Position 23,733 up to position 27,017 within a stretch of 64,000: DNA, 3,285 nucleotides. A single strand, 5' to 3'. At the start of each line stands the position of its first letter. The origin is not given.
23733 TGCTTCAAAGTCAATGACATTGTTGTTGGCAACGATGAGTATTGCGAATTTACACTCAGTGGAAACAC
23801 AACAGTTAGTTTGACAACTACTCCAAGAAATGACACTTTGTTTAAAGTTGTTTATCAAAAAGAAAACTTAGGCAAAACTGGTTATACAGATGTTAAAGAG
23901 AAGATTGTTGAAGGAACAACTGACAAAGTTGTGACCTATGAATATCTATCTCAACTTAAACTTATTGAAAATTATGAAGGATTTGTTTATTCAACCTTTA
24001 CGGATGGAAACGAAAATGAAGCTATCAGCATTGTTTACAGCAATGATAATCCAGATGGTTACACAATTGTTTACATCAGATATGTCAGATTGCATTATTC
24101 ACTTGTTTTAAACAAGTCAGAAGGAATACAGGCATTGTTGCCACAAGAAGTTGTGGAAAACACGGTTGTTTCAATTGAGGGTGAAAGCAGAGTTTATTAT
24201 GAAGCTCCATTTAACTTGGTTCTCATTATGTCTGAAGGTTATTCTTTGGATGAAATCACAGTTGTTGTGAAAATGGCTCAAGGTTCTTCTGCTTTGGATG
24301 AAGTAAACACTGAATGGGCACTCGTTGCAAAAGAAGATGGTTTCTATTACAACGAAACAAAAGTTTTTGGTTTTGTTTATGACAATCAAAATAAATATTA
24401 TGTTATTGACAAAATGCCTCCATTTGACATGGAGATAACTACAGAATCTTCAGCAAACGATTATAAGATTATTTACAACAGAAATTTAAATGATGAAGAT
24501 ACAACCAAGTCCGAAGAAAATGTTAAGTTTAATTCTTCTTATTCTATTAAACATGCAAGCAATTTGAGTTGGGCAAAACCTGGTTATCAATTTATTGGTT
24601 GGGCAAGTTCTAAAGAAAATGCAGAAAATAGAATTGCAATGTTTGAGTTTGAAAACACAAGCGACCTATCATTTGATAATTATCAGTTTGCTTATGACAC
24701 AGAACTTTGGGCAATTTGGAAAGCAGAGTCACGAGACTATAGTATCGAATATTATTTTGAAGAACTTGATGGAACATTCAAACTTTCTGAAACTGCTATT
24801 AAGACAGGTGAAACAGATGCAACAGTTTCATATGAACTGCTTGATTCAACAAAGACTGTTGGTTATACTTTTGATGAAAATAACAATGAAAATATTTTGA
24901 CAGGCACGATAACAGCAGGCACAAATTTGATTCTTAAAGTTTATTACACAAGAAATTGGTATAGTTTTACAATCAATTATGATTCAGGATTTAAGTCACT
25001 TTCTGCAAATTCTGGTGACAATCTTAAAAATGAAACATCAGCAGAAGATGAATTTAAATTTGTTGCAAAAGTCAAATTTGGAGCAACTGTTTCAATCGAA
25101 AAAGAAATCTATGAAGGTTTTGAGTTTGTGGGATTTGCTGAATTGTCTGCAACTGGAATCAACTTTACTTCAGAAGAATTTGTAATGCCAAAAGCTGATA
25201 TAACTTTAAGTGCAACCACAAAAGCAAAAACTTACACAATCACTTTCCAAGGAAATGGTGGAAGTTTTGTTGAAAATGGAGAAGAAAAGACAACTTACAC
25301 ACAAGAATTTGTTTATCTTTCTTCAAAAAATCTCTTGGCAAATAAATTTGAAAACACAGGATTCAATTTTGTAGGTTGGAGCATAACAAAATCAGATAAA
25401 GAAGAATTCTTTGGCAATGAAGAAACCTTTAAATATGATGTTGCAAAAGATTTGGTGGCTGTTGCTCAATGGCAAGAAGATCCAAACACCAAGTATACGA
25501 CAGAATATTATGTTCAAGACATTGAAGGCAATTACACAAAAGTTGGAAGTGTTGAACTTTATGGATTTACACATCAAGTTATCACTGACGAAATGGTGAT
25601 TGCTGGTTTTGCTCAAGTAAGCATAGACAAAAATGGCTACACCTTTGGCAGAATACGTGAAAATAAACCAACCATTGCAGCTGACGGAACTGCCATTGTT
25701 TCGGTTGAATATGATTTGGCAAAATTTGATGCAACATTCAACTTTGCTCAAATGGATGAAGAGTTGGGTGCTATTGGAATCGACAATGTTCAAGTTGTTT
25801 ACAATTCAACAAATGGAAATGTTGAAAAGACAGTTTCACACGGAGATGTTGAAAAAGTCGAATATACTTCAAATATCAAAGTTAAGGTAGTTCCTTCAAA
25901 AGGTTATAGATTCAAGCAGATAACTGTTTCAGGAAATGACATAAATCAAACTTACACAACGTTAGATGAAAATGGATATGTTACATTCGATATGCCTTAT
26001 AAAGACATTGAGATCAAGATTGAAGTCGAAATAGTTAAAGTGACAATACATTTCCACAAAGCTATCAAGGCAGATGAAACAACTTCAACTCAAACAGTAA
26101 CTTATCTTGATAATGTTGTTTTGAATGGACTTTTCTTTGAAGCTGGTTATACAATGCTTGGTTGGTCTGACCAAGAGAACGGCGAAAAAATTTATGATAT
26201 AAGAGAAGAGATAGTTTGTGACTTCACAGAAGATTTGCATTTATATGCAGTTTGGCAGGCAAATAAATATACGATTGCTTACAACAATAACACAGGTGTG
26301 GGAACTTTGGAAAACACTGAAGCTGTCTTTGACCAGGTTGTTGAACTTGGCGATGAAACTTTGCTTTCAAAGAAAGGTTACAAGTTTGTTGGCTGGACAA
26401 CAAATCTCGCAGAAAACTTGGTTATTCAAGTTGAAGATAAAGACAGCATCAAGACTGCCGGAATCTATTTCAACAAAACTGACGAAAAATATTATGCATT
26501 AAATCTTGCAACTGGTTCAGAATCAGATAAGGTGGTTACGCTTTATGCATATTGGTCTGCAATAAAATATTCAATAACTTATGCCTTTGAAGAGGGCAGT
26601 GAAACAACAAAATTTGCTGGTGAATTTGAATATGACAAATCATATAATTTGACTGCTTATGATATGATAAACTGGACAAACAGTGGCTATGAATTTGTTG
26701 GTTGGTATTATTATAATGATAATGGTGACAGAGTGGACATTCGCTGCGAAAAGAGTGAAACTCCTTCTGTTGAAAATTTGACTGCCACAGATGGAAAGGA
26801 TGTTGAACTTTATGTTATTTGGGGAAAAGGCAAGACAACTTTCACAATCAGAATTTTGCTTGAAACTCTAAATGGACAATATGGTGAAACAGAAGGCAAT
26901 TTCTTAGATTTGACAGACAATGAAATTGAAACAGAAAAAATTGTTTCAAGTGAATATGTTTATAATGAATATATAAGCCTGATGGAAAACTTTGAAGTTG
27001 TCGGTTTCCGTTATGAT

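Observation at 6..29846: One uninterrupted ORF of at least 9,946 codons (29.8 kb), open at the window edge: a giant modular surface protein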

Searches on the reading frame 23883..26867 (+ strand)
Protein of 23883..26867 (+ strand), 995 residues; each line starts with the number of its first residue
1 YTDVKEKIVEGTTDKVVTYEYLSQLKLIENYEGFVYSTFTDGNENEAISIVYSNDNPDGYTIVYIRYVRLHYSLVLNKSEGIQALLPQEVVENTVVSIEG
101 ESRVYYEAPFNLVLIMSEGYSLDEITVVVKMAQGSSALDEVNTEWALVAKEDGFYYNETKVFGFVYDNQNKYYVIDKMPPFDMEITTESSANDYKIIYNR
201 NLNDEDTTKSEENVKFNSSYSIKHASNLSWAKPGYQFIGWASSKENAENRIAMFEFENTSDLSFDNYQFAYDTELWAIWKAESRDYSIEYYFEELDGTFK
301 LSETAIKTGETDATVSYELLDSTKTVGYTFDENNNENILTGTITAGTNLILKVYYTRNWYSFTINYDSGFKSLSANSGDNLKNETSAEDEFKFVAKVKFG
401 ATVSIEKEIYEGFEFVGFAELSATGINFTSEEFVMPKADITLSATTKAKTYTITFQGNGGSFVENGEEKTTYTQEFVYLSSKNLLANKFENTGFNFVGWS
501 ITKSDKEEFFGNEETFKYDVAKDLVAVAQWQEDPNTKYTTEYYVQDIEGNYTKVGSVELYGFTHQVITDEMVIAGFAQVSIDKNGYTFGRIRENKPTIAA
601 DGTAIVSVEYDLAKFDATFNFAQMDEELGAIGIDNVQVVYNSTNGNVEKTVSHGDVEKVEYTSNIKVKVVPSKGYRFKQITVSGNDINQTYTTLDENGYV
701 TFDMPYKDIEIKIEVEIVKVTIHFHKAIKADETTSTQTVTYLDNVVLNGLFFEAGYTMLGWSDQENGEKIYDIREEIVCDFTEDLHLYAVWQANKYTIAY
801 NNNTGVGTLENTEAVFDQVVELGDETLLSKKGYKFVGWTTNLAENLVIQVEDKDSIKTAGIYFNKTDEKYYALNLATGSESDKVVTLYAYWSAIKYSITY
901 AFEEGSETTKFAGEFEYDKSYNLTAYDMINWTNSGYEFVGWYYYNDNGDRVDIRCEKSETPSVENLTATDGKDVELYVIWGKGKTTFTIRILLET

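Call 5: search_protein_families(library=pfam, proteins=[window:23883-26867:+], max_evalue=0.01)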
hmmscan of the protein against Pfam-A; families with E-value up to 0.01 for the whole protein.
window:23883-26867:+ (995 aa): 3 families
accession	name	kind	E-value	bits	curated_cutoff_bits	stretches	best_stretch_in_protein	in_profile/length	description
PF09479.16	Flg_new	-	6.4e-22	77.9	27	3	796-843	1-43/65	Listeria-Bacteroides repeat domain (List_Bact_rpt)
PF18998.6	Flg_new_2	-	2.4e-09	37.5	23.6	0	643-711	9-65/73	Divergent InlB B-repeat domain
PF21817.3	CapR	-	0.0097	16.5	24.2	0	933-962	12-43/67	CapR homology domain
